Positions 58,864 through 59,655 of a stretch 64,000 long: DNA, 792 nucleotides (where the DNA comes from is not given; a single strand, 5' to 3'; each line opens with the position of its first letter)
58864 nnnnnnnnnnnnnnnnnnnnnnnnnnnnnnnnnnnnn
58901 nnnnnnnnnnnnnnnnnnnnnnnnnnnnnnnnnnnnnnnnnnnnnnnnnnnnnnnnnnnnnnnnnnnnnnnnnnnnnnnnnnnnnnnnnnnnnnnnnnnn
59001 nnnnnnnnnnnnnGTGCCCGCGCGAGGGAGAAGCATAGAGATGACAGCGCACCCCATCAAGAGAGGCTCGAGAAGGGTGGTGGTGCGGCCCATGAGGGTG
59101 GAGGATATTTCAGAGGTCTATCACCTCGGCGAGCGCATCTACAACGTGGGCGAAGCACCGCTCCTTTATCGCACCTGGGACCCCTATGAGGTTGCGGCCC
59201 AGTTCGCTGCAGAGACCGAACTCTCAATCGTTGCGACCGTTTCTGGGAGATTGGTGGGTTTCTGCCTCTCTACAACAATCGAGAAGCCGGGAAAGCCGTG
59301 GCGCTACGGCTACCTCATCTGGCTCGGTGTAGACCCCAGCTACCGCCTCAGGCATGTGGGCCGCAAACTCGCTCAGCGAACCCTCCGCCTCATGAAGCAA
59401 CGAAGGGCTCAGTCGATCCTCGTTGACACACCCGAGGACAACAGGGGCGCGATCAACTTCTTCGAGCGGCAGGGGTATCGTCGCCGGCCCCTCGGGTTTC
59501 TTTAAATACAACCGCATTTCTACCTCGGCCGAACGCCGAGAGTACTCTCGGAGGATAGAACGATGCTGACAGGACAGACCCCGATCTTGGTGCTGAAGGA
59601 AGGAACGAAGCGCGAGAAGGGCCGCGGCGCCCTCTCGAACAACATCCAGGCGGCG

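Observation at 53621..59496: About 5.9-kb low-GC island between the hydrogenase-like operon and the thermosome gene, bracketed by an 11-bp direct repeat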

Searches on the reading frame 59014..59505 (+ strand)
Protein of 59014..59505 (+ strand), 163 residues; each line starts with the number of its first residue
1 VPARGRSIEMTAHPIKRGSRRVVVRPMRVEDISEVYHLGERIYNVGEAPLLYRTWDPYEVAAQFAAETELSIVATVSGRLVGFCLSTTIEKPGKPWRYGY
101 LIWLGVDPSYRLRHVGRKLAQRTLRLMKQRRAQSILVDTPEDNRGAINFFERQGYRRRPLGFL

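Call 8: search_protein_families(library=pfam, proteins=[window:59014-59505:+], max_evalue=0.01)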
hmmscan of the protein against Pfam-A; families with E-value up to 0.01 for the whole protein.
window:59014-59505:+ (163 aa): 7 families
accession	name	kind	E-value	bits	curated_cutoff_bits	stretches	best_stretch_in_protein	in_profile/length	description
PF00583.31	Acetyltransf_1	-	1.1e-15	58.4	20.7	1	53-155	14-116/116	Acetyltransferase (GNAT) family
PF13508.13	Acetyltransf_7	-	2.8e-09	37.7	27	1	71-156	5-83/84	Acetyltransferase (GNAT) domain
PF13527.13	Acetyltransf_9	-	6.6e-07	29.8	25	1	24-155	2-124/127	Acetyltransferase (GNAT) domain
PF13673.13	Acetyltransf_10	-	8.6e-05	23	23.6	1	59-157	21-109/128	Acetyltransferase (GNAT) domain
PF08445.16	FR47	-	0.00064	20.1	22.1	1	98-157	21-79/86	FR47-like protein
PF13523.12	Acetyltransf_8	-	0.0022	18.1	27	1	95-158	77-140/145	Acetyltransferase (GNAT) domain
PF13302.13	Acetyltransf_3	-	0.0027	18.8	25.4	1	21-156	1-138/138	Acetyltransferase (GNAT) domain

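Call 18: search_protein_families(library=padloc, proteins=[window:59014-59505:+], max_evalue=0.01)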
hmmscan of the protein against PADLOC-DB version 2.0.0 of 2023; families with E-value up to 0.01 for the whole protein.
window:59014-59505:+ (163 aa): 0 families

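Call 19: search_protein_families(library=phrogs, proteins=[window:59014-59505:+], max_evalue=0.01)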
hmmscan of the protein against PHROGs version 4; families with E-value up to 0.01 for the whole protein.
window:59014-59505:+ (163 aa): 4 families
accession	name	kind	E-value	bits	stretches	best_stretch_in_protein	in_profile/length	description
phrog_1249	-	other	1e-16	62.2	1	17-157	3-148/180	acetyltransferase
phrog_3810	-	other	2.6e-10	41.5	1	59-156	50-143/155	acetyltransferase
phrog_8663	-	unknown function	2.8e-05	24.3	1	100-154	221-274/314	-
phrog_11841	-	other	0.00028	20.7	1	21-143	8-133/502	acetyltransferase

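Call 20: search_protein_families(library=ncbifam, proteins=[window:59014-59505:+], max_evalue=0.01)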
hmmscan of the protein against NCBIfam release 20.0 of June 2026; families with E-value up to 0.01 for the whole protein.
window:59014-59505:+ (163 aa): 8 families
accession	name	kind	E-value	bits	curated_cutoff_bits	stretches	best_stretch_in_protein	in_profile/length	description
NF002959.0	PRK03624.1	equivalog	7.9e-10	38.6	124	1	20-158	5-132/147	GNAT family acetyltransferase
TIGR01575.1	rimI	equivalog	2.1e-09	37.6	86.4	1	41-158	4-115/132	ribosomal protein S18-alanine N-acetyltransferase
TIGR03448.1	mycothiol_MshD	equivalog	1.7e-05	24.3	163.1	1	72-156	204-286/294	mycothiol synthase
NF033083.0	AAC_3_I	equivalog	0.00028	21.1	200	1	60-158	39-137/145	AAC(3)-I family aminoglycoside N-acetyltransferase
NF040501.1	resist_ArsN2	equivalog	0.003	17.2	125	1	104-157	54-103/133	arsenic resistance N-acetyltransferase ArsN2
NF007807.0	PRK10514.1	equivalog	0.0069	16.3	134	0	104-157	76-124/147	acetyltransferase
NF007025.1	PRK09491.1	equivalog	0.0074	16.2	173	0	101-155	65-119/145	ribosomal protein S18-alanine N-acetyltransferase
NF000482.1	AAC_3_XI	exception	0.0098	15.7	300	0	83-155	60-132/148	aminoglycoside N-acetyltransferase AAC(3)-XI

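Call 50: search_protein_representatives(protein=window:59014-59505:+)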
Query: 163 residues. Proteins with E-value up to 0.001 (for the whole library): 594; up to 1e-10: 143; up to 1e-30: 31. The best 150 are listed.
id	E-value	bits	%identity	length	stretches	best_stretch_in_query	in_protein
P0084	3.8e-55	202.7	39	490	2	21-158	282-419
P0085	1.0e-51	191.5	38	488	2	16-156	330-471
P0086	1.8e-49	184.3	37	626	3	15-154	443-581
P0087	1.1e-48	181.7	61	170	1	27-158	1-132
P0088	1.2e-46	175.1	36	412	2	12-156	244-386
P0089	3.7e-45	170.2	40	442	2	17-156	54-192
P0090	9.8e-44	165.6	34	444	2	19-156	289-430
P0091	6.6e-43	162.9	35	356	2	19-156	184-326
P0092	8.0e-42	159.4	35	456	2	17-157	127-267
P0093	2.1e-39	151.6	36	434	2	20-155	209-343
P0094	3.4e-39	150.9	35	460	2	20-155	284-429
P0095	3.7e-39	150.7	33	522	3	21-150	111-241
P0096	2.7e-38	147.9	51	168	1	17-156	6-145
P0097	7.3e-38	146.5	35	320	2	14-156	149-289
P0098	3.8e-37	144.2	39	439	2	20-155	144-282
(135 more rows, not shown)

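Call 111: find_encoding_contigs(protein=window:59092-59505:+, flank=10000, max_places=10)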
Protein window:59092-59505:+ (137 aa): 3 contigs read that carry it; 2 places shown.
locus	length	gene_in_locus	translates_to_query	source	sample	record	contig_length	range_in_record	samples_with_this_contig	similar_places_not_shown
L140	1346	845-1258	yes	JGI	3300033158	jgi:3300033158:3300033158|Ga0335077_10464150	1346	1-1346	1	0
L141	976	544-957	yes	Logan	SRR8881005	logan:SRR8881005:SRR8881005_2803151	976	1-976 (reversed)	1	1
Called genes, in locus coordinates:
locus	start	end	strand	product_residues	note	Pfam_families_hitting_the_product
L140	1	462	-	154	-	?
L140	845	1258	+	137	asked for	PF13527:Acetyltransf_9 (weak), PF00583:Acetyltransf_1, PF13673:Acetyltransf_10 (weak), PF13508:Acetyltransf_7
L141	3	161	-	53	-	?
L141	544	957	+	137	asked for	PF13527:Acetyltransf_9 (weak), PF00583:Acetyltransf_1, PF13673:Acetyltransf_10 (weak), PF13508:Acetyltransf_7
